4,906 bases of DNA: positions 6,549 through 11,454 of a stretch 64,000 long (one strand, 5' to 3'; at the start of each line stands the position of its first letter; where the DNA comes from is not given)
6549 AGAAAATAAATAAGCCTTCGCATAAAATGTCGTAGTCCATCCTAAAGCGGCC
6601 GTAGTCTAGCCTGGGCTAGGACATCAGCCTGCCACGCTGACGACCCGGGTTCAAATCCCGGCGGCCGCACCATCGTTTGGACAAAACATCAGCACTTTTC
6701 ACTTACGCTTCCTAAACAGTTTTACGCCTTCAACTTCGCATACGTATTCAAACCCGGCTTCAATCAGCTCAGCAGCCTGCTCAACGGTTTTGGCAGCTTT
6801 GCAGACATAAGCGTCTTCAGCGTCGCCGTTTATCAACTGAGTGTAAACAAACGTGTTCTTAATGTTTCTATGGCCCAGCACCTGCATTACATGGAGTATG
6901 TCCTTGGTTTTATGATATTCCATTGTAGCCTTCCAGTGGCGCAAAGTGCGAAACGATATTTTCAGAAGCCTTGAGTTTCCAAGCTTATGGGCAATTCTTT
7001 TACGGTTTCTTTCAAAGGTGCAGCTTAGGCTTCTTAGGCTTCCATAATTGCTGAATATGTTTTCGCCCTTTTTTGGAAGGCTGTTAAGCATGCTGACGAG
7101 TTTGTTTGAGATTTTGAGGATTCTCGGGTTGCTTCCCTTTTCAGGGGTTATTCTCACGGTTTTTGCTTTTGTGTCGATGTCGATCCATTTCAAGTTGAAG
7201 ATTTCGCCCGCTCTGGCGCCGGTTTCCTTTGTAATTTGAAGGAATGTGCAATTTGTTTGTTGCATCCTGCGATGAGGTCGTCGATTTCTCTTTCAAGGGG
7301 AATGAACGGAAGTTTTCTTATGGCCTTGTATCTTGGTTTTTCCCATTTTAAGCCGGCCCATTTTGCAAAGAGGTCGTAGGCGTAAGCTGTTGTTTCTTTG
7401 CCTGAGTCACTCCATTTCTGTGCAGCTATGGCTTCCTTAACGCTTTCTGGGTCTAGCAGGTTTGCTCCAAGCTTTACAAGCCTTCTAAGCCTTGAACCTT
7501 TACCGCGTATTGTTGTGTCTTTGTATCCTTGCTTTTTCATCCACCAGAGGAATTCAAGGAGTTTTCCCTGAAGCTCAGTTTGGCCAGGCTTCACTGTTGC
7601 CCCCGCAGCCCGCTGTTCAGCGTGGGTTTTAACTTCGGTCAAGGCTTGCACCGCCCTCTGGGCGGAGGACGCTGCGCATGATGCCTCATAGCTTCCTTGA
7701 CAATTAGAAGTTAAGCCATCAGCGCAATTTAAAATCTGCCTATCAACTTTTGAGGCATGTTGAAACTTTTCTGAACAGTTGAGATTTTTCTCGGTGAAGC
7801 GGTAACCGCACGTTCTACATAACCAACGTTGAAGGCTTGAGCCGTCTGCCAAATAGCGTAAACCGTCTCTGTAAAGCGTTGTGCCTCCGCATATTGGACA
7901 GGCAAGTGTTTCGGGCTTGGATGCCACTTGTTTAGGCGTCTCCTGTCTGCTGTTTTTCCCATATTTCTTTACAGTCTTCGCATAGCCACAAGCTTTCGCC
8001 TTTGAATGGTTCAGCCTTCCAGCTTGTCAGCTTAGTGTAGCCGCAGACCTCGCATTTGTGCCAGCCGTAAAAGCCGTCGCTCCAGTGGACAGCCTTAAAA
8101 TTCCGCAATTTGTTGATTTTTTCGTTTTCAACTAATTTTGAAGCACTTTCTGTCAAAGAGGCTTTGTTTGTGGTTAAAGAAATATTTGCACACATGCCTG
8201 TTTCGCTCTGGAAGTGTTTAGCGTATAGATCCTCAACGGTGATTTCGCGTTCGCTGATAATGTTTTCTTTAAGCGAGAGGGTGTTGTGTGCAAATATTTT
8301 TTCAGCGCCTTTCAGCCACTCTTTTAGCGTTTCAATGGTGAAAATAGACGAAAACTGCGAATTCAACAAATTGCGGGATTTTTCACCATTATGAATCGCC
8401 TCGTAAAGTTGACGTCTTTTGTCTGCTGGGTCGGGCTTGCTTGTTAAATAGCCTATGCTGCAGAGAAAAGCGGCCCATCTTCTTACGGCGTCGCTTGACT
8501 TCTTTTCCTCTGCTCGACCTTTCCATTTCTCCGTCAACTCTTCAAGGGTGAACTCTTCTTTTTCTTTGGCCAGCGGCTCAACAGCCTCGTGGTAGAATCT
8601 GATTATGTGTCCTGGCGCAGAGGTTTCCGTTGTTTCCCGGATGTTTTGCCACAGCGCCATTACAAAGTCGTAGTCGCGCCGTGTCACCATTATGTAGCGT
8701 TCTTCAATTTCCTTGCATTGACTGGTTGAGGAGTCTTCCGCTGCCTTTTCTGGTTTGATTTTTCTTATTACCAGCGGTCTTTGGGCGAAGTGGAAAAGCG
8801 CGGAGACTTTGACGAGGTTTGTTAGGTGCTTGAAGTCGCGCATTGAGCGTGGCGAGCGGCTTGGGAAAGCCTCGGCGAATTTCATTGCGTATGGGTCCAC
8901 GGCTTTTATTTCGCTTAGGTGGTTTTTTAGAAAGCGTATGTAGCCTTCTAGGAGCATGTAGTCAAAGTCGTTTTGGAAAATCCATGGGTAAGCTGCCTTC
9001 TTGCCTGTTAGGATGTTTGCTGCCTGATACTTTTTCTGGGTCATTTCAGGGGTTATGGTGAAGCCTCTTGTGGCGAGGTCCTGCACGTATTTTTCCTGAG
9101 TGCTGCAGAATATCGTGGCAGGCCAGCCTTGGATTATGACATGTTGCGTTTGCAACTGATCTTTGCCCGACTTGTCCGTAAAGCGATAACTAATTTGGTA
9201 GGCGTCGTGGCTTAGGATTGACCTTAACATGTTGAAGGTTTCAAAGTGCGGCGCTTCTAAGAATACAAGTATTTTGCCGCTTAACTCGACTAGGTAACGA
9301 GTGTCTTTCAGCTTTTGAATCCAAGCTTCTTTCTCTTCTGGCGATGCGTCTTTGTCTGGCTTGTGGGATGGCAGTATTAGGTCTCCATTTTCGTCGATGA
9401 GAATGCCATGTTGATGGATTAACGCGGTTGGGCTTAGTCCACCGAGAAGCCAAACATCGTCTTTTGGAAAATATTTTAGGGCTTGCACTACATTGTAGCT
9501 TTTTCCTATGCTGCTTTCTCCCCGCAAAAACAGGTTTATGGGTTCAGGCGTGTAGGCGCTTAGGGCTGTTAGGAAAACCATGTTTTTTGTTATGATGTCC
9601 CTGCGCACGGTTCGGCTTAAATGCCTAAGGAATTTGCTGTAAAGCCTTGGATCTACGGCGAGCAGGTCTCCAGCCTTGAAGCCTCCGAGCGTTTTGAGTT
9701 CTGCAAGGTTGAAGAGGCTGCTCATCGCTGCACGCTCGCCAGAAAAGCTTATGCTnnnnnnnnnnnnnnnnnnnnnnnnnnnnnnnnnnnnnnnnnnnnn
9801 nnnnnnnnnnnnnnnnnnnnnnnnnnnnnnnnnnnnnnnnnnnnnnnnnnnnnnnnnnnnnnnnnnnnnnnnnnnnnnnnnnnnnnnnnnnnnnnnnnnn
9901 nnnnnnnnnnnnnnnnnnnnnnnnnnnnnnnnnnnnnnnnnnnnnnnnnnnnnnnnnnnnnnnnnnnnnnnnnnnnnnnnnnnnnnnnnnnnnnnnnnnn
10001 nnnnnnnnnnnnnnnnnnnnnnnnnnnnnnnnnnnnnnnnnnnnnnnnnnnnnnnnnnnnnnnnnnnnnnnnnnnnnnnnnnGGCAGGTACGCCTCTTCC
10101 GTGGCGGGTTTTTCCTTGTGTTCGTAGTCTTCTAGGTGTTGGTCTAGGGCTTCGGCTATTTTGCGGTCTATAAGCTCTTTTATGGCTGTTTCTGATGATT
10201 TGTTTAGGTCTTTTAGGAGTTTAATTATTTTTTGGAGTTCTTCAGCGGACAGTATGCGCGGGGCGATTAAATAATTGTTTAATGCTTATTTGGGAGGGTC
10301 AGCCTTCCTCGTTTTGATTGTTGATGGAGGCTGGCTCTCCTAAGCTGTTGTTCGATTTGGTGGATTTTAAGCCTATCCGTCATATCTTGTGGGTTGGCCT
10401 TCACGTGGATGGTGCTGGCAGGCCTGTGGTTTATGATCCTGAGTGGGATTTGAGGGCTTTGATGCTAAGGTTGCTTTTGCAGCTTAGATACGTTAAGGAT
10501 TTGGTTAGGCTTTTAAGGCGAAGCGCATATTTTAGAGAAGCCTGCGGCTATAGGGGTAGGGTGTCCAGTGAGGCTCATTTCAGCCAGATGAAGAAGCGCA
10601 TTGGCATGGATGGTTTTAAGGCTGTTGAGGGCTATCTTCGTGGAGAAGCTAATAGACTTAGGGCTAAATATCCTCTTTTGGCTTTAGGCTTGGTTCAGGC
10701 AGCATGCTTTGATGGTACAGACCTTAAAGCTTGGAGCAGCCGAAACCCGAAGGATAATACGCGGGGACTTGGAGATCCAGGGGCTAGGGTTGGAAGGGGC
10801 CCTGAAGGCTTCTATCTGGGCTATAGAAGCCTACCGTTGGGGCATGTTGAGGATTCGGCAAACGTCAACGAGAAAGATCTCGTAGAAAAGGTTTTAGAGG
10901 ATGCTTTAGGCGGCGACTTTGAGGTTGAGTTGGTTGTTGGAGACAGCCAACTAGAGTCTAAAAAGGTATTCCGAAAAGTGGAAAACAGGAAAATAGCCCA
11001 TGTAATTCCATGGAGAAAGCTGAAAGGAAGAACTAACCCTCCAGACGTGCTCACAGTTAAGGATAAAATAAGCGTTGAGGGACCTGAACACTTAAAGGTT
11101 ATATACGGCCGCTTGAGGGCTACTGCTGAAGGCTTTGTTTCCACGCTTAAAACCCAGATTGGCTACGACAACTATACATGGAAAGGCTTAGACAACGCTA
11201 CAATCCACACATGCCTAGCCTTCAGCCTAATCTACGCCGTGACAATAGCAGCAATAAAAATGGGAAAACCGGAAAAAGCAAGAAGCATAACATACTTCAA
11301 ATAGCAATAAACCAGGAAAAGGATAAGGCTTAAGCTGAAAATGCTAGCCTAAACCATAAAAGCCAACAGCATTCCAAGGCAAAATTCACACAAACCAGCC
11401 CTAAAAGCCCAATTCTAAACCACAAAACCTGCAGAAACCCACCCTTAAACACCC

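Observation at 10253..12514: Removing a 2.25-kb IS chimera plus one copy of a 7-bp duplication restores an intact 134-codon RHH gene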

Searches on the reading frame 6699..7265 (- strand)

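Call 53: search_protein_families(library=ncbifam, proteins=[window:6699-7265:-], max_evalue=0.01)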
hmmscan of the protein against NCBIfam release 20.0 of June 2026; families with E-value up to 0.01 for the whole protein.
window:6699-7265:- (188 aa): 10 families
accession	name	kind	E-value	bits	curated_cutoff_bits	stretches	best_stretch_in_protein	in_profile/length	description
NF040815.2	recomb_XerA_Arch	equivalog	1.5e-17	64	220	1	9-153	118-263/263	site-specific tyrosine recombinase/integron integrase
TIGR02249.1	integrase_gron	subfamily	8.7e-12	45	265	2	102-149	258-305/315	integron integrase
TIGR02224.1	recomb_XerC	equivalog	1.1e-10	41.3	335.15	1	13-153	138-286/295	tyrosine recombinase XerC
TIGR02225.1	recomb_XerD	equivalog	1.3e-10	41.1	329.6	1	5-146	126-276/290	site-specific tyrosine recombinase XerD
NF001399.0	PRK00283.1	subfamily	3e-10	39.8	279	1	7-146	138-285/300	tyrosine recombinase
NF003462.0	PRK05084.1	equivalog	2.3e-08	33.2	267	1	15-152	207-352/360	tyrosine recombinase XerS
NF002331.0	PRK01287.1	subfamily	3.3e-08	32.9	371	1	8-61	167-220/365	site-specific tyrosine recombinase XerC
NF011946.0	PRK15417.1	equivalog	3.3e-07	29.8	435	1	82-146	255-317/337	integron integrase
NF002685.0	PRK02436.1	equivalog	4.2e-06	26.8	178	1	14-133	123-235/245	site-specific tyrosine recombinase XerD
NF007370.0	PRK09870.1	subfamily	0.00021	21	221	1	15-144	44-179/200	tyrosine-type DNA invertase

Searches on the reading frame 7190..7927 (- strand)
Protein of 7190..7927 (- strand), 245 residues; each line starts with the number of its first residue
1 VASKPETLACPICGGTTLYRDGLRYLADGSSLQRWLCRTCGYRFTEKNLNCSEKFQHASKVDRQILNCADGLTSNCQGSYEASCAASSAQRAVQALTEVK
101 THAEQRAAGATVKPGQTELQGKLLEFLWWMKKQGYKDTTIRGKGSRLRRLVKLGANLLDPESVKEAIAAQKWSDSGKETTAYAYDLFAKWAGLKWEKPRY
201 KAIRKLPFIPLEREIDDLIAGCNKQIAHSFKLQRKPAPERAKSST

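Call 53: search_protein_families(library=ncbifam, proteins=[window:7190-7927:-], max_evalue=0.01)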
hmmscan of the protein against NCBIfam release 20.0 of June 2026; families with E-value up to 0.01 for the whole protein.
window:7190-7927:- (245 aa): 3 families
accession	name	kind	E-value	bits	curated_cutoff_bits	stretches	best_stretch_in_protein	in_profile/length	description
NF050000.1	IS1_IS1595_Zn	domain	6.7e-07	29.8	28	1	10-46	1-33/34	IS1/IS1595 family N-terminal zinc-binding domain-containing protein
NF048018.1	IS256_N_4Cys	domain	3.3e-06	27.6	27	1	9-44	1-31/31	transposase-like zinc-binding domain-containing protein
TIGR03655.1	anti_R_Lar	subfamily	0.0069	16.7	39.6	0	9-46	3-40/55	Lar family restriction alleviation protein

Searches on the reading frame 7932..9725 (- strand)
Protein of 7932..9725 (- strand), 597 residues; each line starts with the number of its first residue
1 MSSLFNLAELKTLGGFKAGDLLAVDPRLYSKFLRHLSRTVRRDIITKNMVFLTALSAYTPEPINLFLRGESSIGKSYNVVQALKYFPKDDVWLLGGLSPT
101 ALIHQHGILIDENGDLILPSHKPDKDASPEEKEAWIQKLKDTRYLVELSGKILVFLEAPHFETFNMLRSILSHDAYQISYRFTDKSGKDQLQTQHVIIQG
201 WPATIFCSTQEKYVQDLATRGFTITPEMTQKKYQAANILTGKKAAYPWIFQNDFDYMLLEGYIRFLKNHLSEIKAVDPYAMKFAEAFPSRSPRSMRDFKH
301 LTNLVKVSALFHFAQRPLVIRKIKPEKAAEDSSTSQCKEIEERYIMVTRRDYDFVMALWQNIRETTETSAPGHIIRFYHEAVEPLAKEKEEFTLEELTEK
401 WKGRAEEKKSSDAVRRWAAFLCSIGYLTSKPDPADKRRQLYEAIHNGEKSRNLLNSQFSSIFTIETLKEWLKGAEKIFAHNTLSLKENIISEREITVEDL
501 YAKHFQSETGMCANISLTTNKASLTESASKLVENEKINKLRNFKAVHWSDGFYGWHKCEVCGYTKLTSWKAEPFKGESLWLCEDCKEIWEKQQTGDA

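Call 7: search_protein_families(library=pfam, proteins=[window:7932-9725:-], max_evalue=1)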
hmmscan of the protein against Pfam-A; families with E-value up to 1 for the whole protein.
window:7932-9725:- (597 aa): 2 families
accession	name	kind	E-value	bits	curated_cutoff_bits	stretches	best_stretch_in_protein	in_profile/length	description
PF25535.1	DUF7919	-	0.11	13.2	27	1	529-578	35-82/126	Domain of unknown function (DUF7919)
PF17810.6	Arg_decarb_HB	-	0.16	12.7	23.3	0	357-406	10-55/84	Arginine decarboxylase helical bundle domain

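Call 27: find_related_loci(query=window:7932-9725:-, collection=viral_contigs, flank=8000)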
Query window:7932-9725:- (597 aa) in viral_contigs; peptide patterns used: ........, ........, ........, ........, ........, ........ (x = any residue, [..] = any of these).
5 stretches matched a pattern, but none encodes a relative of the query by tblastn (E <= 1e-3).
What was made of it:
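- Tried and rejected: The viral_contigs scan with the 597-aa protein found no relative (call 27).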

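Call 28: find_related_loci(query=window:7932-9725:-, collection=metagenome_contigs, flank=6000)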
Query window:7932-9725:- (597 aa) in metagenome_contigs; peptide patterns used: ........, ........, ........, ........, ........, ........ (x = any residue, [..] = any of these).
71 stretches matched a pattern; 30 encode a relative of the query (tblastn E <= 1e-3); 30 distinct loci.
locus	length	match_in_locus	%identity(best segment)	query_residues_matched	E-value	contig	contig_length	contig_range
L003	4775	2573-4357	85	1-596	0e+0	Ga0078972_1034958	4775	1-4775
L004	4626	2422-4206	85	1-596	0e+0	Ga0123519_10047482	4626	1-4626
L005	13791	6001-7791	85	1-597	0e+0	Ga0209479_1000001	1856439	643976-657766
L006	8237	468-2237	84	1-597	0e+0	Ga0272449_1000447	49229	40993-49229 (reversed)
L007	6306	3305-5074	83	1-597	0e+0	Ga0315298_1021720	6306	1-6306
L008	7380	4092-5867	84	1-592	0e+0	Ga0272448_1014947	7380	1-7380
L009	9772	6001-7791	82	1-597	0e+0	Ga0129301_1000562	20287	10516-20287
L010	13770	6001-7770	82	3-592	0e+0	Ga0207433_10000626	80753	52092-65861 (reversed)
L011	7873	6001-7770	82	3-592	0e+0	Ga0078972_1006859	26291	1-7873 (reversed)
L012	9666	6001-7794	81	1-597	0e+0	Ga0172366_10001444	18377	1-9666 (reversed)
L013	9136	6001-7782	80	3-596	0e+0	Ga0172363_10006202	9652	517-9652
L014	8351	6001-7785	80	3-597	0e+0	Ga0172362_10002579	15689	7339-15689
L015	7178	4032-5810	80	1-593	0e+0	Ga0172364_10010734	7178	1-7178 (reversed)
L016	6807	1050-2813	77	3-596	0e+0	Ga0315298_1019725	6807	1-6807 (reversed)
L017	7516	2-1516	86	88-597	0e+0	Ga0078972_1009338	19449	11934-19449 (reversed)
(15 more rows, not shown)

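Call 53: search_protein_families(library=ncbifam, proteins=[window:7932-9725:-], max_evalue=0.01)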
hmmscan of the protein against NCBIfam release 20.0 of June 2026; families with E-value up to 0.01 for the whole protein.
window:7932-9725:- (597 aa): 0 families

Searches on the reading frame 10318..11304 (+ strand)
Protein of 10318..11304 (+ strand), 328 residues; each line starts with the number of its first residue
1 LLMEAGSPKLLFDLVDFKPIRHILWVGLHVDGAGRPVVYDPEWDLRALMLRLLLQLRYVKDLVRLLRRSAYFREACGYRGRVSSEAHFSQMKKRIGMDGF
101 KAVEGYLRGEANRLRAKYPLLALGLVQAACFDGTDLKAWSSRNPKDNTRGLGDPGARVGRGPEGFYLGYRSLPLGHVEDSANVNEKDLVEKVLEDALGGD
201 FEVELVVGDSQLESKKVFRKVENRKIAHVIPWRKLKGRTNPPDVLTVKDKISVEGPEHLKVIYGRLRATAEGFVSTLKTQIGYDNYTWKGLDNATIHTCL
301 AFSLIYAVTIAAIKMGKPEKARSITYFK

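Call 7: search_protein_families(library=pfam, proteins=[window:10318-11304:+], max_evalue=1)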
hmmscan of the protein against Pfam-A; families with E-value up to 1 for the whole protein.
window:10318-11304:+ (328 aa): 4 families
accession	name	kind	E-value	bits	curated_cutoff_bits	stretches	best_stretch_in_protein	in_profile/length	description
PF05598.16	DUF772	-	2.9e-06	27.6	23.1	1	34-97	1-66/74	Transposase domain (DUF772)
PF01609.27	DDE_Tnp_1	-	6.2e-06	26.5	23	1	172-302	48-195/200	Transposase DDE domain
PF13751.12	DDE_Tnp_1_6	-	0.0069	17.1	25.1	1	258-301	72-115/125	Transposase DDE domain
PF07381.18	EarA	-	0.029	14.6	22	1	84-128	24-67/90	EarA-like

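Call 41: find_homologous_proteins(query=window:10318-11304:+, max_evalue=1e-30)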
Query window:10318-11304:+ (328 aa): 856 proteins with E <= 1e-30 among 5080 candidates; the best 120 are listed.
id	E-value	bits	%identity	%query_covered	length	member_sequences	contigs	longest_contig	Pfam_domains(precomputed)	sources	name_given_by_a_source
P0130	5.0e-198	675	100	91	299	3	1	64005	PF01609.28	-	-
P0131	1.5e-178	611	82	99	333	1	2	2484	PF01609.28,PF05598.17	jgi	jgi:hypothetical protein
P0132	6.5e-177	605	80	100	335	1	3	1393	PF01609.28,PF05598.17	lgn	-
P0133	1.9e-174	597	81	99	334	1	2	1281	PF01609.28,PF05598.17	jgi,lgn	jgi:hypothetical protein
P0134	1.4e-172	591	80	100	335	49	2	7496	PF01609.28,PF05598.17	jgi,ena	-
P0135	1.6e-156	538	72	99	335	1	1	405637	PF01609.28,PF05598.17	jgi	-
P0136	9.4e-155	533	69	99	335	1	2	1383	PF01609.28,PF05598.17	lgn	-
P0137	2.3e-153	528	70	99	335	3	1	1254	PF01609.28,PF05598.17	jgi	jgi:hypothetical protein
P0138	7.3e-153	526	69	99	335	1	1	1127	PF01609.28,PF05598.17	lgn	-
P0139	4.3e-151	521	69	99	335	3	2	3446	PF01609.28,PF05598.17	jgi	-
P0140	4.4e-151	521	82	85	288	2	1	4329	PF01609.28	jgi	-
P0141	3.3e-149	514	68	99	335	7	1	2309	PF01609.28,PF05598.17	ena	-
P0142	2.6e-148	511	69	99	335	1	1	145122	PF01609.28,PF05598.17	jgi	-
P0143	8.6e-147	506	79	84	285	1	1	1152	PF01609.28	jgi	jgi:hypothetical protein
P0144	1.7e-146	506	81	83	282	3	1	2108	PF05598.17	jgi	-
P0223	2.1e-123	430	59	98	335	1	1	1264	PF01609.28,PF05598.17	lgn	-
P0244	1.1e-122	427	61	98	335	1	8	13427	PF01609.28,PF05598.17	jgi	jgi:hypothetical protein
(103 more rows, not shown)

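Call 42: find_encoding_contigs(protein=P0134, flank=1200, max_places=6)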
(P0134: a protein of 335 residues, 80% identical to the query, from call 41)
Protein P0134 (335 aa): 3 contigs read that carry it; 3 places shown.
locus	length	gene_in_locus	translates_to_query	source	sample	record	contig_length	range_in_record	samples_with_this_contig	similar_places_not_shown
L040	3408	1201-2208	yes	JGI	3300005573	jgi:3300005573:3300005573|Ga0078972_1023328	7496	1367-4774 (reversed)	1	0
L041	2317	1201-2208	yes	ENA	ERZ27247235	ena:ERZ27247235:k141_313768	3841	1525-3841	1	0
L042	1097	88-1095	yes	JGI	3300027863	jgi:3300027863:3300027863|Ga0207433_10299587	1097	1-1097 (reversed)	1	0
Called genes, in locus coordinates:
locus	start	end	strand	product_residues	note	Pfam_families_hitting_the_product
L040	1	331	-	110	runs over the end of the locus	-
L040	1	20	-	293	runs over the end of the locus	-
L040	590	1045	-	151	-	PF01243:PNPOx_N, PF12900:Pyridox_ox_2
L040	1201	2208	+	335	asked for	PF05598:DUF772 (weak), PF01609:DDE_Tnp_1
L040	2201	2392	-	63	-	-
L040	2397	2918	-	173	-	-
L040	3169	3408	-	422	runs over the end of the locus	PF00702:Hydrolase (weak), PF12710:HAD, PF01148:CTP_transf_1 (faint)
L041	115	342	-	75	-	-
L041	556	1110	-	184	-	PF07690:MFS_1, PF11700:ATG22 (weak)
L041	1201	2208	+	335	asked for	PF05598:DUF772 (weak), PF01609:DDE_Tnp_1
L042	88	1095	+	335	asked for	PF05598:DUF772 (weak), PF01609:DDE_Tnp_1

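Call 43: find_encoding_contigs(protein=P0131, flank=1200, max_places=4)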
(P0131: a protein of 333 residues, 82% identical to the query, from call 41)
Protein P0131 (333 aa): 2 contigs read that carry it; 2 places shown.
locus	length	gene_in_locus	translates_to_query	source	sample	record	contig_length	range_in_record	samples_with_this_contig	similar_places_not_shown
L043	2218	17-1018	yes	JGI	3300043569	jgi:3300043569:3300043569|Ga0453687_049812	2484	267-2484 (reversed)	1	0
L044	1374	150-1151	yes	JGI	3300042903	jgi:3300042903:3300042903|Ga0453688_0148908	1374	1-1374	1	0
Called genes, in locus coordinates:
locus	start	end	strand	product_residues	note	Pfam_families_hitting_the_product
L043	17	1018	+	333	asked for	PF05598:DUF772, PF01609:DDE_Tnp_1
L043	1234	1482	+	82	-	-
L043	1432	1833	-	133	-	PF01850:PIN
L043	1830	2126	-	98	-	PF04014:MazE_antitoxin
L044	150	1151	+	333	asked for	PF05598:DUF772, PF01609:DDE_Tnp_1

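Call 47: find_encoding_contigs(protein=P0244, flank=500, max_places=10)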
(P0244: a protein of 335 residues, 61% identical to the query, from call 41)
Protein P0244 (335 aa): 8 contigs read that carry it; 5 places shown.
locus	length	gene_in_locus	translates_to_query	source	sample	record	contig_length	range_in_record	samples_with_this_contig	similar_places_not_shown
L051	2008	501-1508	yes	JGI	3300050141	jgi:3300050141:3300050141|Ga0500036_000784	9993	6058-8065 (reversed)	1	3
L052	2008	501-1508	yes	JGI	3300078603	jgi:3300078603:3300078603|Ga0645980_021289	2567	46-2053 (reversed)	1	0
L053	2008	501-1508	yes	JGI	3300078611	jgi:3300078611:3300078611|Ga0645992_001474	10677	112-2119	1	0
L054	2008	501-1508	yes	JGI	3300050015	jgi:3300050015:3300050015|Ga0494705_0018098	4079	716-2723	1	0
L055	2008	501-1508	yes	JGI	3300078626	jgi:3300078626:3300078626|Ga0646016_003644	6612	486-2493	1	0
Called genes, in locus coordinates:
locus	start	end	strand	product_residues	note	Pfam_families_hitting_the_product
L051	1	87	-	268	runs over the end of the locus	-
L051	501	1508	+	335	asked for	PF05598:DUF772, PF01609:DDE_Tnp_1 (weak)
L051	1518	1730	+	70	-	-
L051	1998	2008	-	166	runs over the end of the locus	-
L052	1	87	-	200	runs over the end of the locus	?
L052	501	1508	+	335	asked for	PF05598:DUF772, PF01609:DDE_Tnp_1 (weak)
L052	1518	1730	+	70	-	-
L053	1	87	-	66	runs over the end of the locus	?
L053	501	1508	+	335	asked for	PF05598:DUF772, PF01609:DDE_Tnp_1 (weak)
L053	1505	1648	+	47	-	-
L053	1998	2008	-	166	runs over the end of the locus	-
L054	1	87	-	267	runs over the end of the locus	?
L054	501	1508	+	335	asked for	PF05598:DUF772, PF01609:DDE_Tnp_1 (weak)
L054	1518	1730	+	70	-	-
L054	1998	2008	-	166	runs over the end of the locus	-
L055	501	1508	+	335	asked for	PF05598:DUF772, PF01609:DDE_Tnp_1 (weak)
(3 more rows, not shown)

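Call 53: search_protein_families(library=ncbifam, proteins=[P0134, window:10318-11304:+], max_evalue=0.01)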
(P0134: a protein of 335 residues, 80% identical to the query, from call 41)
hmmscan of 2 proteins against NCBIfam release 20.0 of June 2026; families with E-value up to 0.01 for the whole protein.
P0134 (335 aa): 5 families
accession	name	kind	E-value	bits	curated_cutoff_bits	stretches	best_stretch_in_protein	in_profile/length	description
NF033551.1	transpos_IS1182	equivalog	4.7e-12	45.5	270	2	141-251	243-352/488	IS1182 family transposase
NF033581.1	transpos_IS5_4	equivalog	1.1e-07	31.5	140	1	33-312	29-282/285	IS5 family transposase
NF033593.1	transpos_ISNCY_1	equivalog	0.00019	20.2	325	0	272-309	397-434/444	ISNCY family transposase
NF033520.1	transpos_IS982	equivalog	0.0019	17.9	130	0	142-241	86-183/243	IS982 family transposase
NF033580.1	transpos_IS5_3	equivalog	0.0025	17.4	110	1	169-244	129-206/258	IS5 family transposase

window:10318-11304:+ (328 aa): 4 families
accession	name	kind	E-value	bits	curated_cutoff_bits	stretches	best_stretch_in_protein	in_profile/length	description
NF033551.1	transpos_IS1182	equivalog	1.7e-07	30.5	270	0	29-95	44-111/488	IS1182 family transposase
NF033579.1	transpos_IS5_2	equivalog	2e-05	24.2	140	1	180-282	161-263/289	IS5 family transposase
NF033541.0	transpos_ISH3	equivalog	0.00073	18.7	225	1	181-235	125-179/298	ISH3 family transposase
NF033581.1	transpos_IS5_4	equivalog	0.0064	15.9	140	0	32-148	27-137/285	IS5 family transposase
